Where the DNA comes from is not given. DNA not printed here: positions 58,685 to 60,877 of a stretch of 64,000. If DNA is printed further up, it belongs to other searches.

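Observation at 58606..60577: A second, stand-alone FkbH plus discrete ACP in the same cluster, without FkbI/FkbK-type dehydrogenases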

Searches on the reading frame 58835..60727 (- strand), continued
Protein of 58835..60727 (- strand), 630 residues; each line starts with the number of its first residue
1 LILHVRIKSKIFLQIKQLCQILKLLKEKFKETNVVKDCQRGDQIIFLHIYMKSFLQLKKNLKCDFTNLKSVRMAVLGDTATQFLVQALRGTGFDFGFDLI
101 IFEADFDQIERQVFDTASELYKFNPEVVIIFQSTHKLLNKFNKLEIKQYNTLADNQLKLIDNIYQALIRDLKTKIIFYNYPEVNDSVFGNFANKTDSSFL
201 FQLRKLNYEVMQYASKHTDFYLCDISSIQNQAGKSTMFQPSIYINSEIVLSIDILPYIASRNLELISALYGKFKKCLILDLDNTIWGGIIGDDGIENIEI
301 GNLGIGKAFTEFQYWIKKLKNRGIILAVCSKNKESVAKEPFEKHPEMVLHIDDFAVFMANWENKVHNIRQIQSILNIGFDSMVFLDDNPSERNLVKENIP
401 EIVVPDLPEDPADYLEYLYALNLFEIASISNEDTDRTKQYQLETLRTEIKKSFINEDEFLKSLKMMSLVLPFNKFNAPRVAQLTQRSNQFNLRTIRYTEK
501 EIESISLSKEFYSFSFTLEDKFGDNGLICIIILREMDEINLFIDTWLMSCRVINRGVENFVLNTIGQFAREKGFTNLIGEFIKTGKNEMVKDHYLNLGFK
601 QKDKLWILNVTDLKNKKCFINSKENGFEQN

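Call 36: search_protein_families(library=pfam, proteins=[L014:4380-5294:+, L014:5300-5698:+, L010:5032-5985:+, L042:5197-6102:+, L042:6115-7050:+, L063:9766-10527:+, L063:10560-11459:+, L050:11743-12573:+, L050:12585-13331:+, L009:7228-8523:+], max_evalue=0.001)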
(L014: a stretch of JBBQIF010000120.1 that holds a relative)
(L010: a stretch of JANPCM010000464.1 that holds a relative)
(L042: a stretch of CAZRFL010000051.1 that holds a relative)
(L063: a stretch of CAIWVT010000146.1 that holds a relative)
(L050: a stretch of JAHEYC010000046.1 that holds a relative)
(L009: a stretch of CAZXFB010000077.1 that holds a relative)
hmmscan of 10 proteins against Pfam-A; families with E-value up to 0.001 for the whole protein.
L014:4380-5294:+ (304 aa): 9 families
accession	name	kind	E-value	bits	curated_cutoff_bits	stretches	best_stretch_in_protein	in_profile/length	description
PF13489.12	Methyltransf_23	-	3.1e-19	69.7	27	1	138-251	20-141/164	Methyltransferase domain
PF08242.18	Methyltransf_12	-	1.2e-13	52.1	30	1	145-238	1-98/98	Methyltransferase domain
PF08241.18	Methyltransf_11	-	2.6e-13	50.9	21.2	1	145-240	1-95/95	Methyltransferase domain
PF13847.12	Methyltransf_31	-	3.8e-13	49.8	27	1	142-244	5-113/145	Methyltransferase domain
PF13649.12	Methyltransf_25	-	1.1e-09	39.3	27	1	145-236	2-97/97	Methyltransferase domain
PF05401.17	NodS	-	6e-05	23.4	24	1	135-245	38-149/201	Nodulation protein S (NodS)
PF05175.20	MTS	-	0.00017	21.7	23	1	142-249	32-147/170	Methyltransferase small domain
PF01209.24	Ubie_methyltran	-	0.00041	20.2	20.1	0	136-240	43-151/233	ubiE/COQ5 methyltransferase family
PF05219.18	DREV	-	0.00048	19.8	26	0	124-240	78-186/265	DREV methyltransferase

L014:5300-5698:+ (132 aa): 1 family
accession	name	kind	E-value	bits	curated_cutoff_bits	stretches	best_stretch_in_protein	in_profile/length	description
PF13669.12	Glyoxalase_4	-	8.6e-17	61.8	27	1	7-106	1-98/109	Glyoxalase/Bleomycin resistance protein/Dioxygenase superfamily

L010:5032-5985:+ (317 aa): 1 family
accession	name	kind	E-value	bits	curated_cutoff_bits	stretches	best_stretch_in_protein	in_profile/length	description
PF07611.17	DUF1574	-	4e-05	23.6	29.1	1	195-298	236-339/342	Protein of unknown function (DUF1574)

L042:5197-6102:+ (301 aa): 6 families
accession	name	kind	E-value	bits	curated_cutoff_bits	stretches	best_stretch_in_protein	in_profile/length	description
PF13489.12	Methyltransf_23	-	1.7e-15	57.6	27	1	138-242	24-122/164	Methyltransferase domain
PF08242.18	Methyltransf_12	-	5.3e-13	50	30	1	141-234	1-98/98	Methyltransferase domain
PF13847.12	Methyltransf_31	-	4.2e-10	39.9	27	1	139-241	6-115/145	Methyltransferase domain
PF08241.18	Methyltransf_11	-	4.8e-10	40.4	21.2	1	141-236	1-95/95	Methyltransferase domain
PF13649.12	Methyltransf_25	-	5.4e-09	37.1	27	1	141-232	2-97/97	Methyltransferase domain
PF05401.17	NodS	-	3.2e-05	24.3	24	1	136-242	43-150/201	Nodulation protein S (NodS)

L042:6115-7050:+ (311 aa): 1 family
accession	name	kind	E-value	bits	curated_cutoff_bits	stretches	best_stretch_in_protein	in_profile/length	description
PF00535.33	Glycos_transf_2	-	3.1e-26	92.7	23.3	1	9-171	1-166/168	Glycosyl transferase family 2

L063:9766-10527:+ (253 aa): 7 families
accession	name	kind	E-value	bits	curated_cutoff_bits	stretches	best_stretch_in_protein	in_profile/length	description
PF08003.17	Methyltransf_9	-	8.3e-11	41.8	23.8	1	59-174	117-237/315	Protein of unknown function (DUF1698)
PF13847.12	Methyltransf_31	-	3.6e-10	40.1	27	1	60-151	6-103/145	Methyltransferase domain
PF13649.12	Methyltransf_25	-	7.3e-10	39.9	27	1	62-151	2-95/97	Methyltransferase domain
PF13489.12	Methyltransf_23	-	1.8e-09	37.9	27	1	50-151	14-110/164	Methyltransferase domain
PF08241.18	Methyltransf_11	-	4.3e-09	37.3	21.2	1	62-151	1-89/95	Methyltransferase domain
PF08242.18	Methyltransf_12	-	7.7e-07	30.2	30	1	62-150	1-93/98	Methyltransferase domain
PF03848.20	TehB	-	0.00016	21.6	20.4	1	60-135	33-108/193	Tellurite resistance protein TehB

L063:10560-11459:+ (299 aa): 8 families
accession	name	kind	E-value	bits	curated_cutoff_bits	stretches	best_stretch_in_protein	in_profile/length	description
PF13489.12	Methyltransf_23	-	1.5e-17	64.2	27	1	139-242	25-122/164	Methyltransferase domain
PF08242.18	Methyltransf_12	-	8.3e-14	52.5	30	1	141-233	1-97/98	Methyltransferase domain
PF13847.12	Methyltransf_31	-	3.3e-11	43.5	27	1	139-240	6-113/145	Methyltransferase domain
PF08241.18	Methyltransf_11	-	9.5e-11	42.6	21.2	1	141-236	1-95/95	Methyltransferase domain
PF13649.12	Methyltransf_25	-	5.6e-10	40.2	27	1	141-232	2-97/97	Methyltransferase domain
PF05401.17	NodS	-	5.7e-05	23.5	24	1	135-239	42-147/201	Nodulation protein S (NodS)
PF05175.20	MTS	-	0.00023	21.3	23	1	137-207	32-104/170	Methyltransferase small domain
PF05219.18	DREV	-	0.00084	19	26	0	120-237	78-187/265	DREV methyltransferase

L050:11743-12573:+ (276 aa): 3 families
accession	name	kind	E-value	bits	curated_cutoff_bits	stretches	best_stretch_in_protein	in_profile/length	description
PF13489.12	Methyltransf_23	-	2.9e-09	37.3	27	1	119-220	17-120/164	Methyltransferase domain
PF08241.18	Methyltransf_11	-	6.5e-07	30.3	21.2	1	131-215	3-94/95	Methyltransferase domain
PF08242.18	Methyltransf_12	-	1.4e-05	26.1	30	1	131-213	3-97/98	Methyltransferase domain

L050:12585-13331:+ (248 aa): 2 families
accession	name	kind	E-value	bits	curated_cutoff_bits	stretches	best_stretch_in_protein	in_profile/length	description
PF05711.17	TylF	-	1.6e-23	83.8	23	1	81-224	89-243/264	Macrocin-O-methyltransferase (TylF)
PF13578.12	Methyltransf_24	-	5.3e-13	50.2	26.3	1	88-211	1-105/105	Methyltransferase domain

L009:7228-8523:+ (431 aa): 2 families
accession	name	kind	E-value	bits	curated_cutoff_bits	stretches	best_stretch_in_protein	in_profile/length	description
PF09603.15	Fib_succ_major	-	1.6e-34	120.3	33.9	1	240-429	1-187/187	Fibrobacter succinogenes major domain (Fib_succ_major)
PF18962.6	Por_Secre_tail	-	2.6e-10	40.9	27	1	79-151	1-73/75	Secretion system C-terminal sorting domain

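Call 44: search_solved_structures(query=L001:3580-4899:+, max_evalue=0.00001)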
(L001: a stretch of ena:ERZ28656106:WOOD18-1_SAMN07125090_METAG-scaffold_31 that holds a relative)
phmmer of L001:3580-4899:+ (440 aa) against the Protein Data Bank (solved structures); distinct sequences matched with E-value up to 0.00001: 53.
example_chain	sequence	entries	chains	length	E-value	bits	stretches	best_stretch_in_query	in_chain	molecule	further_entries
6p1j_A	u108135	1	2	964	5.3e-43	150.8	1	7-407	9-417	Txo2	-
6oyf_A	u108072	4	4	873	6.2e-41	143.9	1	7-408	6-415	Txo1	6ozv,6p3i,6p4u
5u89_A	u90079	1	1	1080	3.1e-39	138.3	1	4-436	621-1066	Amino acid adenylation domain protein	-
8xjz_C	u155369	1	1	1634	1.7e-38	136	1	2-436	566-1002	Peptide synthetase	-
2jgp_A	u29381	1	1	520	3e-32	115.3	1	6-432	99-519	TYROCIDINE SYNTHETASE 3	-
7kvw_A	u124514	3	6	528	1.7e-30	109.6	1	6-408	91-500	PCP-C didomain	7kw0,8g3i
8fx6_A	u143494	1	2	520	1.8e-30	109.5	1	6-406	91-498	PCP-C didomain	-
7kw2_A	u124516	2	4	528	4.1e-30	108.3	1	7-408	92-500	PCP-C didomain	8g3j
8fx7_A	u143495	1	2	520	4.5e-30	108.2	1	7-406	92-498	PCP-C didomain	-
8z0q_C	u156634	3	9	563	6.3e-26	94.5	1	7-423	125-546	Special condensation domain in NRPS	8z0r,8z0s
4zxh_A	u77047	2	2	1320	2.8e-25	92.3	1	6-435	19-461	ABBFA_003403 | Tyrocidine synthetase 3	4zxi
9lcq_A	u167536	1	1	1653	1.8e-23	86.4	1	6-359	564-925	PvdL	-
9up2_A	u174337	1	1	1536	2e-23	86.2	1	6-359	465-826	PvdL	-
9lcp_A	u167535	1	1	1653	2.4e-23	86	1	6-359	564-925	PvdL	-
9lco_A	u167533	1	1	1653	2.4e-23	86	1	6-359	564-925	PvdL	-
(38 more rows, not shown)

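Call 47: find_related_loci(query=window:58835-60577:-, collection=metagenome_contigs, flank=10000)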
Query window:58835-60577:- (580 aa) in metagenome_contigs; peptide patterns used: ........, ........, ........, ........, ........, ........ (x = any residue, [..] = any of these).
599 stretches matched a pattern (row limit reached: there are more); 586 encode a relative of the query (tblastn E <= 1e-3); the best 80 are kept; 80 distinct loci.
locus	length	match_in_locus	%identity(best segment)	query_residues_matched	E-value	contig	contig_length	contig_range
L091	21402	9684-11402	69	1-573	0e+0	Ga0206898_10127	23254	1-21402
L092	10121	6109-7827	70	1-573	0e+0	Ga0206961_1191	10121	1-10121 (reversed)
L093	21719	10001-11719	70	1-573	0e+0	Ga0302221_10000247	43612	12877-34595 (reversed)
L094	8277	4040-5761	69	1-573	0e+0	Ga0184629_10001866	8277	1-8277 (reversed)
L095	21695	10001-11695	68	1-565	0e+0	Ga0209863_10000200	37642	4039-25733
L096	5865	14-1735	69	1-573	0e+0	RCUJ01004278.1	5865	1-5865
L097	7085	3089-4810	69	1-573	0e+0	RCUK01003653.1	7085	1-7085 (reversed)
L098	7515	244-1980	67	1-579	0e+0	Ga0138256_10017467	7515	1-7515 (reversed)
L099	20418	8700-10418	68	1-573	0e+0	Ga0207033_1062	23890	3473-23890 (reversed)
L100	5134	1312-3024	67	1-570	0e+0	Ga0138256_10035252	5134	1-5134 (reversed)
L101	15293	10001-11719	67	1-573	0e+0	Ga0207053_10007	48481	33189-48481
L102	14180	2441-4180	67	1-580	0e+0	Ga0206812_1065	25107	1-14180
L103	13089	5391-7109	67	1-573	0e+0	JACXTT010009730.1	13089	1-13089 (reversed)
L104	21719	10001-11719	68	1-573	0e+0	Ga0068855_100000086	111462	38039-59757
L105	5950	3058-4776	68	1-573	0e+0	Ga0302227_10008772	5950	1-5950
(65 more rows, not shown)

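Call 53: search_protein_families(library=pfam, alignment_id=A1, max_evalue=0.00001)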
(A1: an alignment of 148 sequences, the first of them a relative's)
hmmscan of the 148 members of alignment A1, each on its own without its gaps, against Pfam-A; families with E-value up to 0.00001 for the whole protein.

A. member 1, L019:13695-14645:+ (316 aa): 0 families

B. families by the number of members that match (of 148 scanned): 171 families (the first 25 are shown)
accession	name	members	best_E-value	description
PF00534.26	Glycos_transf_1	8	3.8e-38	Glycosyl transferases group 1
PF13692.12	Glyco_trans_1_4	8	3.2e-30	Glycosyl transferases group 1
PF00535.33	Glycos_transf_2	7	2.8e-34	Glycosyl transferase family 2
PF16363.11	GDP_Man_Dehyd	5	1.7e-93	GDP-mannose 4,6 dehydratase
PF01370.27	Epimerase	5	2.9e-63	NAD dependent epimerase/dehydratase family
PF13439.12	Glyco_transf_4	5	4.7e-11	Glycosyltransferase Family 4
PF10111.15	Glyco_tranf_2_2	4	1.7e-10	Glycosyltransferase like family 2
PF02719.21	Polysacc_synt_2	3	5.6e-103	Polysaccharide biosynthesis protein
PF04321.23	RmlD_sub_bind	3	5.1e-54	RmlD substrate binding domain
PF13641.12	Glyco_tranf_2_3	3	3.7e-19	Glycosyltransferase like family 2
PF07993.18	NAD_binding_4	3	1.9e-11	Male sterility protein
PF11751.14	PorP_SprF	2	4.9e-68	Type IX secretion system membrane protein PorP/SprF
PF01757.29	Acyl_transf_3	2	1.1e-29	Acyltransferase domain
PF01380.27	SIS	2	6.6e-28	SIS domain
PF01408.29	GFO_IDH_MocA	2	3.8e-25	Oxidoreductase family, NAD-binding Rossmann fold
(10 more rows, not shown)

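Call 65: search_solved_structures(query=L003:12006-13466:+, max_evalue=0.001)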
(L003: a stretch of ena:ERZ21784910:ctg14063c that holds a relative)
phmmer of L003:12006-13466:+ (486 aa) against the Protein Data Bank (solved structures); distinct sequences matched with E-value up to 0.001: 2.
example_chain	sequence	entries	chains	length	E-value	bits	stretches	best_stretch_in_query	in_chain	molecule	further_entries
6bug_C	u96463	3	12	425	9.2e-30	107.3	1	116-390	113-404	D-alanyl transfer protein DltB | Integral membrane protein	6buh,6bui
8jem_A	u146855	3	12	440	1e-29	107.1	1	116-390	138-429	Teichoic acid D-alanyltransferase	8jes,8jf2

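Call 66: search_solved_structures(query=L019:13695-14645:+, max_evalue=1)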
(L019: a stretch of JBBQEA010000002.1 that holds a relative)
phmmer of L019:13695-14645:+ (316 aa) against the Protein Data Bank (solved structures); distinct sequences matched with E-value up to 1: 1.
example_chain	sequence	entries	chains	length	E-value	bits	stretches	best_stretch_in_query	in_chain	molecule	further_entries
3nqk_A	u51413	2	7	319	0.095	15.2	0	173-249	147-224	uncharacterized protein | Multidomain protein including DUF1735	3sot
